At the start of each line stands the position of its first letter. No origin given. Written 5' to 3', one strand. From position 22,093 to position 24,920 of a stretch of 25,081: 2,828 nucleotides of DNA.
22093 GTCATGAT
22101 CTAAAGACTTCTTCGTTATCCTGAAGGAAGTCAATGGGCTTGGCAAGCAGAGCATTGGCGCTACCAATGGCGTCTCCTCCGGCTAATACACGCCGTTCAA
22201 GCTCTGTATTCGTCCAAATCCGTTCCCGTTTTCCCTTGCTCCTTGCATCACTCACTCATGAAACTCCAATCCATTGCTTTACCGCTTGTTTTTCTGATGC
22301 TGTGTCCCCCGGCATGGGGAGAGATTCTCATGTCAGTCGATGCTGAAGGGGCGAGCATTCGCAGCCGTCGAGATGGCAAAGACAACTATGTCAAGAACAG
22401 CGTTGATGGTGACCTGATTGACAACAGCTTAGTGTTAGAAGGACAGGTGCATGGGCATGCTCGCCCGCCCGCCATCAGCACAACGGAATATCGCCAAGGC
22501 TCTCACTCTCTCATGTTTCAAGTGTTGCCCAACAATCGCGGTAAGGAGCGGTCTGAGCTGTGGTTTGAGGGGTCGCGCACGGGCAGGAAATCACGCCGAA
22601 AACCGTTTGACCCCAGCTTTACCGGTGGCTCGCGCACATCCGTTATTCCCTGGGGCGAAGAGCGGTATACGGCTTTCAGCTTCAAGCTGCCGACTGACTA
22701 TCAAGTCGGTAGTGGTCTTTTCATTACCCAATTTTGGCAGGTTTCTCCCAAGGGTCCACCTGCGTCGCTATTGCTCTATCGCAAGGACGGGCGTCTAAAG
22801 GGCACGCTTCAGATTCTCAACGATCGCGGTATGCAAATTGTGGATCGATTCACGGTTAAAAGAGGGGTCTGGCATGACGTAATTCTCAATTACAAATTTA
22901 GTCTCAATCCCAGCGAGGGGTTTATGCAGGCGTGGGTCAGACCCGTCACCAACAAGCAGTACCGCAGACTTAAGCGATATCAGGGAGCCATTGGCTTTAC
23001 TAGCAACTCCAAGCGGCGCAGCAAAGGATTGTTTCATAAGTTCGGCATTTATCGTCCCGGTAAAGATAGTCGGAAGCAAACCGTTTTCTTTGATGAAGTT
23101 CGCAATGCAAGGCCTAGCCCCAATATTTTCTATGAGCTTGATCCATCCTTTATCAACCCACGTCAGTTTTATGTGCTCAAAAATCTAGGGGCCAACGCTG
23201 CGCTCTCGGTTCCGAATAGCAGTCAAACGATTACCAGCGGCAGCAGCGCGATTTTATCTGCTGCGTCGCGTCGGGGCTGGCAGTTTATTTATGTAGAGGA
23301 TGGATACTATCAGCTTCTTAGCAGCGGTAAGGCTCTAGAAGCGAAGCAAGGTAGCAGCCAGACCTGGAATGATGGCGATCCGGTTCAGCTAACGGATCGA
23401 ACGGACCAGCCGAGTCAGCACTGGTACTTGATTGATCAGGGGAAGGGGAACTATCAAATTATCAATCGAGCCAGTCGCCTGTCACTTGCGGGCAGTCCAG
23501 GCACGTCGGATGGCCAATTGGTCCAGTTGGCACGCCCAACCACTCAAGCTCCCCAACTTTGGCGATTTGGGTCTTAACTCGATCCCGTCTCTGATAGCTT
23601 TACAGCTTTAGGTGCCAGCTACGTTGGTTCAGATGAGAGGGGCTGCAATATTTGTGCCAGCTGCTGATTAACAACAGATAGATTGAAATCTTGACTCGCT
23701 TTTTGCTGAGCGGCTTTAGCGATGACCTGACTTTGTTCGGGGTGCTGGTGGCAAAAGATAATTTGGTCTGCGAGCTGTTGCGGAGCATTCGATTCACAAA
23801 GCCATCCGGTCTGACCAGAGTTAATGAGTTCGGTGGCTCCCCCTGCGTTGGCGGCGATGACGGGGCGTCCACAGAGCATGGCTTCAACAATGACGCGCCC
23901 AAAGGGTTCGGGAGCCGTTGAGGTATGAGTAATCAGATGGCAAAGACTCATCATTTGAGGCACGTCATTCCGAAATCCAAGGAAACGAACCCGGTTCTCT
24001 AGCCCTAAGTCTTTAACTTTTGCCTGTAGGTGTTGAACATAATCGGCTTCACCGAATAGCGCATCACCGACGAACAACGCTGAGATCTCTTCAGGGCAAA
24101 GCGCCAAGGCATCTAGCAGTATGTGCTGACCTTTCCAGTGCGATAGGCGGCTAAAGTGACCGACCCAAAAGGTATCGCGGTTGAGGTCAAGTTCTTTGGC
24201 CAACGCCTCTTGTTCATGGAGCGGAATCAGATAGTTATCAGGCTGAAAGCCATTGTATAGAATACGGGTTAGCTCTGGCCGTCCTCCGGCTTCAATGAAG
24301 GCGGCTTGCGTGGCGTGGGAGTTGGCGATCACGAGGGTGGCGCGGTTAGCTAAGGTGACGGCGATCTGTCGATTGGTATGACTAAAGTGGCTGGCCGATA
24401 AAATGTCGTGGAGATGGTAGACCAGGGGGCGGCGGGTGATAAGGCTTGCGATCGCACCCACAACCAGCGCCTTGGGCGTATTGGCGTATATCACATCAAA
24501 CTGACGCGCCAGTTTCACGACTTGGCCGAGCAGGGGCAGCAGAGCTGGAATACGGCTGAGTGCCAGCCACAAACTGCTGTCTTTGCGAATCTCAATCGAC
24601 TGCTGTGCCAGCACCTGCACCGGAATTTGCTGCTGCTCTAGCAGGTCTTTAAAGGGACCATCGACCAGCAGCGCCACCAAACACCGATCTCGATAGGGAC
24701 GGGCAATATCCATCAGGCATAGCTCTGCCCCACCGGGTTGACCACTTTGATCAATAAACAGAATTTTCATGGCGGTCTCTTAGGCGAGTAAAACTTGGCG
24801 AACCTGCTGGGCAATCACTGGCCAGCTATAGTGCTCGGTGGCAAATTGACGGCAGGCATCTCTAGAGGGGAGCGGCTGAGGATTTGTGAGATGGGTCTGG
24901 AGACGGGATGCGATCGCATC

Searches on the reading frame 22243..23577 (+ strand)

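Call 26: search_protein_families(library=padloc, proteins=[window:22243-23577:+], max_evalue=0.01)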
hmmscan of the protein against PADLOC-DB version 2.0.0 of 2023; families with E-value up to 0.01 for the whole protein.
window:22243-23577:+ (444 aa): 0 families

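Call 56: search_protein_families(library=pfam, proteins=[window:22243-23577:+], max_evalue=0.001)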
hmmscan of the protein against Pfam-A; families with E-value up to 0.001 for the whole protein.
window:22243-23577:+ (444 aa): 3 families
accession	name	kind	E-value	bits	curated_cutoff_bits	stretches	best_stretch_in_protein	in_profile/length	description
PF14099.13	Polysacc_lyase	-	8.2e-18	65.5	29.9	1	79-287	24-210/210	Polysaccharide lyase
PF14200.12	RicinB_lectin_2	-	9.3e-13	49.1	25.6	1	346-429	5-88/89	Ricin-type beta-trefoil lectin domain-like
PF00652.28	Ricin_B_lectin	-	1e-05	26.2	29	1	310-440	3-126/126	Ricin-type beta-trefoil lectin domain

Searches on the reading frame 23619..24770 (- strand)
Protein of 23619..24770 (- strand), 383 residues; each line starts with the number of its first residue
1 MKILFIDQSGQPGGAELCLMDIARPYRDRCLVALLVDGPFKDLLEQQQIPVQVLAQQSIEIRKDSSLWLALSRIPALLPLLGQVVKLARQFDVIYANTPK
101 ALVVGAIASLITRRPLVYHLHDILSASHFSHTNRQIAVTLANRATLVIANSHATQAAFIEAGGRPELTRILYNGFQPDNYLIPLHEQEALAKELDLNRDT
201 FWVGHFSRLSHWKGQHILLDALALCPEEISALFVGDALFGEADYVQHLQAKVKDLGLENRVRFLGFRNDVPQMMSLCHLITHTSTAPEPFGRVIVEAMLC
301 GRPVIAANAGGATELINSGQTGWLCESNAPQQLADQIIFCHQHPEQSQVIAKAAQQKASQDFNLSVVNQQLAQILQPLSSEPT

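Call 26: search_protein_families(library=padloc, proteins=[window:23619-24770:-], max_evalue=0.01)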
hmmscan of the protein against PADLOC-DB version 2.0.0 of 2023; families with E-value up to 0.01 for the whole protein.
window:23619-24770:- (383 aa): 0 families

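Call 56: search_protein_families(library=pfam, proteins=[window:23619-24770:-], max_evalue=0.001)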
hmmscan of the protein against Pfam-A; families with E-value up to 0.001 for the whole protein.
window:23619-24770:- (383 aa): 5 families
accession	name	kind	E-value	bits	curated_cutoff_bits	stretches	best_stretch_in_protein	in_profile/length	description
PF00534.26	Glycos_transf_1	-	1.2e-33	116.5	26.4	1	188-356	3-171/172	Glycosyl transferases group 1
PF13692.12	Glyco_trans_1_4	-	6.4e-28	98.2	27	1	203-339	4-138/142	Glycosyl transferases group 1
PF13439.12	Glyco_transf_4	-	4e-15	56.7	28.5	1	12-177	1-168/170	Glycosyltransferase Family 4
PF13579.12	Glyco_trans_4_4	-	2.6e-14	54.3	29.7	1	13-174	1-158/158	Glycosyl transferase 4-like domain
PF13524.12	Glyco_trans_1_2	-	8.4e-07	29.5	25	1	269-370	39-141/144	Glycosyl transferase-like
